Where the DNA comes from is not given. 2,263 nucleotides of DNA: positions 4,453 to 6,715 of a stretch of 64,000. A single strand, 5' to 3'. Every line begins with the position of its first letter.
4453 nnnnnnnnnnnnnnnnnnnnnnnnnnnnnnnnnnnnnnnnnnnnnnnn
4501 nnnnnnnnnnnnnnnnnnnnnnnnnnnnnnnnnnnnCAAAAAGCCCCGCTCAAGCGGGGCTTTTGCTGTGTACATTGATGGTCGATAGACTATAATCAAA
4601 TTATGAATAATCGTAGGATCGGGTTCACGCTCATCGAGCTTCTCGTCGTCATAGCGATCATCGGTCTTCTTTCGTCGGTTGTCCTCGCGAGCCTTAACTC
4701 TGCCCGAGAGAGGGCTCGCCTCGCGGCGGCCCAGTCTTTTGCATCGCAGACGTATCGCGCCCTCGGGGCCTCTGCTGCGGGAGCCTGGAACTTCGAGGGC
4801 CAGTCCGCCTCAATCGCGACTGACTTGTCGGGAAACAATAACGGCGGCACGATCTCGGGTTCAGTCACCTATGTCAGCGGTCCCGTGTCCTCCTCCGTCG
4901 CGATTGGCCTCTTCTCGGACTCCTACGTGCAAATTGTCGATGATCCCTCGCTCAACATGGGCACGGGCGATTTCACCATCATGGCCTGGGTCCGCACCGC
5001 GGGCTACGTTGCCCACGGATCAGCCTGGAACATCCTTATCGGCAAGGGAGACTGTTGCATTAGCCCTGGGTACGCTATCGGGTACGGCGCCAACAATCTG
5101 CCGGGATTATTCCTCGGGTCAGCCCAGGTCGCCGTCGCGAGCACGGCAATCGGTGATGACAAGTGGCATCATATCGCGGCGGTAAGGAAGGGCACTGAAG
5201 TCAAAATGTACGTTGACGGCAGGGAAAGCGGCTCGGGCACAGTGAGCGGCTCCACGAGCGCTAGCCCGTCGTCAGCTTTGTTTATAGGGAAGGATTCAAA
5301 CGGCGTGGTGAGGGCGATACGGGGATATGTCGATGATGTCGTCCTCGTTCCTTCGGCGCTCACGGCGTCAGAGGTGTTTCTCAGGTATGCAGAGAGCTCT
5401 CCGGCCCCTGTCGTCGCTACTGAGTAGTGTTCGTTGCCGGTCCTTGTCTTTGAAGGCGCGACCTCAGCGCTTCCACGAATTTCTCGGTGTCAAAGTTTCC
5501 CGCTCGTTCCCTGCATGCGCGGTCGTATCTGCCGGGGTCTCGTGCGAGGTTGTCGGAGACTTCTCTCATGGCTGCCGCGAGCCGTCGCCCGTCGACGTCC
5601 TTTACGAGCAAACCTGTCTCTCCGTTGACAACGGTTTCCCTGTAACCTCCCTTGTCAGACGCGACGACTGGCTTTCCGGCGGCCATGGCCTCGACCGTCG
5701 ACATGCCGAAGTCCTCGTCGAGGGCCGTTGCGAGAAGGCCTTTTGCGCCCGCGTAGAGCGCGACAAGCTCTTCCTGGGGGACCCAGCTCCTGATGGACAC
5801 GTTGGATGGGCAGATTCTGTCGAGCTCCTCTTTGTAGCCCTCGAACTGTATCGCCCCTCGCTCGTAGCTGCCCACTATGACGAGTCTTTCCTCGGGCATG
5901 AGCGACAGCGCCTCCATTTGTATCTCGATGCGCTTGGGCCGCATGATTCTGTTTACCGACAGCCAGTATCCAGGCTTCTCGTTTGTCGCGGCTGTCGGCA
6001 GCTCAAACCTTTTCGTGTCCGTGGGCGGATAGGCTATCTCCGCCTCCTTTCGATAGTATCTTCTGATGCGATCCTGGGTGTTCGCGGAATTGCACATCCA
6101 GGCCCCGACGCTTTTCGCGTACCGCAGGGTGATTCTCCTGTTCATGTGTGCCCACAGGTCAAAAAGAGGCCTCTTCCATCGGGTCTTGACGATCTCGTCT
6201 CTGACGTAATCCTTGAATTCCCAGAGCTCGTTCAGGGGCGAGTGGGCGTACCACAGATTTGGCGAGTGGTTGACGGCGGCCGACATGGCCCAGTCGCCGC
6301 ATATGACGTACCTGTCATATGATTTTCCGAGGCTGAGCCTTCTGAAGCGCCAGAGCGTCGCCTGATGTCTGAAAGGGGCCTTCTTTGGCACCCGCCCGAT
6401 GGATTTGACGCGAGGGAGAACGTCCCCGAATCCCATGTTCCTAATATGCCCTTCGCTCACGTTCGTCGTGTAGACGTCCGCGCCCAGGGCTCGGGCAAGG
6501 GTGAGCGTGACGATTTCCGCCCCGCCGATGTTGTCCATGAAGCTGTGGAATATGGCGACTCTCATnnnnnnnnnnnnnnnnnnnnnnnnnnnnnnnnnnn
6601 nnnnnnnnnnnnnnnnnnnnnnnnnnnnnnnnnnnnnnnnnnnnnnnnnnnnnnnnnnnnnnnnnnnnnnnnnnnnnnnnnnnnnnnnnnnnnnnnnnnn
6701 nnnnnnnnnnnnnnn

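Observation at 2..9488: Compact glycosylation locus (fcl – unknown – GT4 – GT2/polyprenol-P GT – GT-C) with Thr-rich linker proteins elsewhere as candidate substrates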

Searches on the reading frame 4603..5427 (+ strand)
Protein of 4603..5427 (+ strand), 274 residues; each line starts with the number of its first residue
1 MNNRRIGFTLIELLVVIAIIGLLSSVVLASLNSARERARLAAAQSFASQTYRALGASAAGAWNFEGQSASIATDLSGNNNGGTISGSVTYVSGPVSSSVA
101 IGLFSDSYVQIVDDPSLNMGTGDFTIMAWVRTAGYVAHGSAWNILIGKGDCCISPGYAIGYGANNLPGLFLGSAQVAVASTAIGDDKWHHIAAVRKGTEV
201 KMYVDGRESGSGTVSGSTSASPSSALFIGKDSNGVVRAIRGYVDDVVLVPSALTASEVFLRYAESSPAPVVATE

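Call 3: search_protein_families(library=pfam, proteins=[window:4603-5427:+], max_evalue=0.01)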
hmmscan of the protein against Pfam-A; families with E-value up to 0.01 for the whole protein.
window:4603-5427:+ (274 aa): 6 families
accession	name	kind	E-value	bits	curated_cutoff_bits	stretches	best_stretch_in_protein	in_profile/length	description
PF13385.13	Laminin_G_3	-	5.9e-24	85.4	27.6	1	106-258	4-150/151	Concanavalin A-like lectin/glucanases superfamily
PF07963.17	N_methyl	-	6.9e-08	32.2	21.2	1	3-28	2-27/27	Prokaryotic N-terminal methylation motif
PF02210.31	Laminin_G_2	-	9.2e-06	26.6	22.9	1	176-230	43-98/126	Laminin G domain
PF07953.20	Toxin_R_bind_N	-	0.00033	20.9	23.8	1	72-147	4-79/191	Clostridium neurotoxin, N-terminal receptor binding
PF00054.30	Laminin_G_1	-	0.0017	19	24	1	176-229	43-98/131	Laminin G domain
PF22925.3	TS_C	-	0.0054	16.8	27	0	174-253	118-199/202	Trans-sialidase, C-terminal domain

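Call 4: search_protein_families(library=ncbifam, proteins=[window:4603-5427:+], max_evalue=0.01)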
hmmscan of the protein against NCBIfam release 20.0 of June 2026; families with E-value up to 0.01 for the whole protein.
window:4603-5427:+ (274 aa): 10 families
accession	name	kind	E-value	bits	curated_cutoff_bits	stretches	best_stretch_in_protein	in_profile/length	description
TIGR01708.2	typeII_sec_gspH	equivalog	6.8e-10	39.2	80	1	7-52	3-49/169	type II secretion system minor pseudopilin GspH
TIGR01710.1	typeII_sec_gspG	equivalog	1.4e-07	31.6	88.85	1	7-52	2-47/134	type II secretion system major pseudopilin GspG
NF052521.1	TafC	equivalog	2.3e-06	27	410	1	62-265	152-363/373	TafC family fimbrial protein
TIGR02532.1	IV_pilin_GFxxxE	domain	3.6e-06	26.6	16.3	1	7-28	3-24/24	prepilin-type N-terminal cleavage/methylation domain-containing protein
TIGR02596.1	TIGR02596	subfamily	8.6e-06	26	70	1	8-52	1-46/196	Verru_Chthon cassette protein D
NF041775.1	typeIV_PilA_Myxo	equivalog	1.5e-05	25.1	400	1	2-44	7-49/214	type IV pilin protein PilA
NF007862.0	PRK10574.1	equivalog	3.2e-05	24.1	138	1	4-39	3-38/145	prepilin peptidase-dependent pilin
NF007800.0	PRK10506.1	equivalog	6e-05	22.9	158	1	2-43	5-46/163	prepilin peptidase-dependent protein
NF041013.1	T4P_ComGE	equivalog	0.00014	21.8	49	1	7-45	5-43/83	competence type IV pilus minor pilin ComGE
NF040999.1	pilin_ComGC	equivalog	0.0035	17.5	75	1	7-36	3-32/84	competence type IV pilus major pilin ComGC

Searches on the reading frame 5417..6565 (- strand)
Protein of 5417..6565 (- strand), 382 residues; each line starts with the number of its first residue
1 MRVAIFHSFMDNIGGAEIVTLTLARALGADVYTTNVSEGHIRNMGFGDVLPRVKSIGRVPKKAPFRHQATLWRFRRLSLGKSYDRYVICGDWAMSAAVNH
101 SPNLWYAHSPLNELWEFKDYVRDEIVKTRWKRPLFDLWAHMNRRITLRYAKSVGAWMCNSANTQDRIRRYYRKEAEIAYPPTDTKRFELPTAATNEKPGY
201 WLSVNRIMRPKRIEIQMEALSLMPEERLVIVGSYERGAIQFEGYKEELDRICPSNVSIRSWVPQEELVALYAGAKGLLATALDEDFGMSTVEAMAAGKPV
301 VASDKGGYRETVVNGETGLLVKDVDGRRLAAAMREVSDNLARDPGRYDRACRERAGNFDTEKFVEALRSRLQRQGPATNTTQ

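Call 3: search_protein_families(library=pfam, proteins=[window:5417-6565:-], max_evalue=0.01)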
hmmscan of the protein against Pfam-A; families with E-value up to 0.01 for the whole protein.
window:5417-6565:- (382 aa): 5 families
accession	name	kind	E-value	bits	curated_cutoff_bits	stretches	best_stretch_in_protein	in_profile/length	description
PF00534.26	Glycos_transf_1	-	4.9e-24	85.2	26.4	1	193-339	10-158/172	Glycosyl transferases group 1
PF13692.12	Glyco_trans_1_4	-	5.8e-20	72.4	27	1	203-338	6-141/142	Glycosyl transferases group 1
PF13524.12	Glyco_trans_1_2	-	7.3e-08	32.9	25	1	218-337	7-112/144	Glycosyl transferase-like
PF20706.3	GT4-conflict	-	3.8e-06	26.6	26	1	228-337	235-340/385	Family 4 Glycosyltransferase in conflict systems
PF13439.12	Glyco_transf_4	-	4.9e-06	27.1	28.5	1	13-186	1-170/170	Glycosyltransferase Family 4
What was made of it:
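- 5417..6565 (-): 382-aa GT4 (GT-B) glycosyltransferase with no TM helix. It is the second gene of the GT2-GT4 operon. Orthologues are 43-55% identical across CPR and DPANN loci. Glycos_transf_1 E 5e-24 (call 3).
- Checked: GT4: 5417-6565(-), Glycos_transf_1 E 5e-24 (call 3).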

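Call 4: search_protein_families(library=ncbifam, proteins=[window:5417-6565:-], max_evalue=0.01)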
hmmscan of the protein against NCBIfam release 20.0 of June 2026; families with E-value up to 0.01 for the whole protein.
window:5417-6565:- (382 aa): 32 families (the best 25 are shown)
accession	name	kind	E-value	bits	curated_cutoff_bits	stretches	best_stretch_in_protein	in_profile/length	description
TIGR02149.1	glgA_Coryne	subfamily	1.9e-15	56.9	302.4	1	196-355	202-370/391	glycogen synthase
TIGR03449.1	mycothiol_MshA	equivalog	2.1e-15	56.6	462.5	1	224-369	250-398/406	D-inositol-3-phosphate glycosyltransferase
NF041876.1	EPS_EpsE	equivalog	1.4e-14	54.2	400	1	177-353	190-374/389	exopolysaccharide biosynthesis GT4 family glycosyltransferase EpsE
TIGR04047.1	MSMEG_0565_glyc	hypoth_equivalog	2.3e-14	53.3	259.85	1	155-341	141-343/373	MSMEG_0565 family glycosyltransferase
NF053787.1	GlcN_PG_synth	equivalog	5.4e-14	51.8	480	1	249-370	236-355/361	N-acetylglucosaminyl phosphatidylglycerol synthase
TIGR03999.1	thiol_BshA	equivalog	1.3e-10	40.8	273.7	1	265-366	264-365/375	N-acetyl-alpha-D-glucosaminyl L-malate synthase BshA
TIGR02472.1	sucr_P_syn_N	equivalog_domain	4.3e-10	39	576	1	269-338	335-405/439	sucrose-phosphate synthase, putative, glycosyltransferase domain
TIGR03088.1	stp2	hypoth_equivalog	8.9e-10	38.1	409.05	1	268-365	267-364/374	TIGR03088 family PEP-CTERM/XrtA system glycosyltransferase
NF012028.0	PRK15484.1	subfamily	5e-09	35.7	618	1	257-323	260-327/380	lipopolysaccharide N-acetylglucosaminyltransferase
TIGR04063.1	stp3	hypoth_equivalog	6e-09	35.3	442.05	1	291-344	312-365/397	TIGR04063 family PEP-CTERM/XrtA system glycosyltransferase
TIGR02470.1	sucr_synth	equivalog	4.1e-08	31.8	810.4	1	267-351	636-721/784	sucrose synthase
NF041139.1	TreT_Thcocales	equivalog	1.1e-07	31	775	1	266-326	306-366/412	trehalose synthase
TIGR02095.1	glgA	subfamily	1.4e-07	30.6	328.45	1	202-346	298-448/477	glycogen/starch synthase, ADP-glucose type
NF038229.1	Glyco4_Geo_Pelo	equivalog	5.1e-07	29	400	1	262-327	226-291/338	GPMC system family 4 glycosyltransferase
NF041010.1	glycosy_Agl16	equivalog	1.3e-06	27.5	575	1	182-335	165-314/352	glycosylation protein Agl16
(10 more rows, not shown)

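Call 56: search_solved_structures(query=window:5417-6565:-, max_evalue=0.001)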
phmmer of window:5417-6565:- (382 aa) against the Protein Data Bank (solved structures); distinct sequences matched with E-value up to 0.001: 55.
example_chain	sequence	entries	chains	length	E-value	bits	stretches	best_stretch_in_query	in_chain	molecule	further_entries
2f9f_A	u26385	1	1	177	2.7e-36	128.5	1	199-358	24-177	first mannosyl transferase (wbaZ-1)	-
6kih_A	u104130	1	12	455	7.5e-13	51.3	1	178-347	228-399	Tll1590 protein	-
3fro_A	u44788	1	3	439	1.6e-10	43.6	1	221-366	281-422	GlgA glycogen synthase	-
2bis_A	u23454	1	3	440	1.7e-10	43.6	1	221-366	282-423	GLGA GLYCOGEN SYNTHASE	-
3l01_A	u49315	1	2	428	1.9e-10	43.5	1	221-365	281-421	GlgA glycogen synthase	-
6lfl_A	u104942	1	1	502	1e-09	41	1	221-364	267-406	C-X-C chemokine receptor type 2,GlgA glycogen synthase,C-X-C chemokine receptor type 2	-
9m88_C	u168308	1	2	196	1.2e-09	40.7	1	213-358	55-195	Glycogen synthase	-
2bfw_A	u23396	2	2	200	1.3e-09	40.7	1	213-358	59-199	GLGA GLYCOGEN SYNTHASE | PGS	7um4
8jhq_A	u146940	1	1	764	1.7e-09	40.3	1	221-362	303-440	Sphingosine-1-phosphate transporter SPNS2,GlgA glycogen synthase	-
7w41_A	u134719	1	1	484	2.3e-09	39.9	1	221-361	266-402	Gastrin-releasing peptide receptor,GlgA glycogen synthase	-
6hll_A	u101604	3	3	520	2.5e-09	39.8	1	221-361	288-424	Substance-P receptor,GlgA glycogen synthase,Substance-P receptor | Substance-P receptor,Substance-P receptor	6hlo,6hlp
4s0v_A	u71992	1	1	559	2.5e-09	39.8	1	221-361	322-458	Human Orexin receptor type 2 fusion protein to P. abysii Glycogen Synthase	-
5wqc_A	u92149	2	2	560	2.5e-09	39.8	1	221-361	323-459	Orexin receptor type 2,GlgA glycogen synthase,Orexin receptor type 2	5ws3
6kqi_A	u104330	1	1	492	2.6e-09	39.7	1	221-361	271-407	Cannabinoid receptor 1,GlgA glycogen synthase,Cannabinoid receptor 1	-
5u09_A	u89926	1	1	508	2.7e-09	39.6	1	221-361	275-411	Cannabinoid receptor 1,GlgA glycogen synthase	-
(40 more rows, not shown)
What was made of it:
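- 5417..6565 (-): The best PDB match is A. fulgidus 'first mannosyl transferase WbaZ-1' 2f9f, E 2.7e-36 (call 56).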
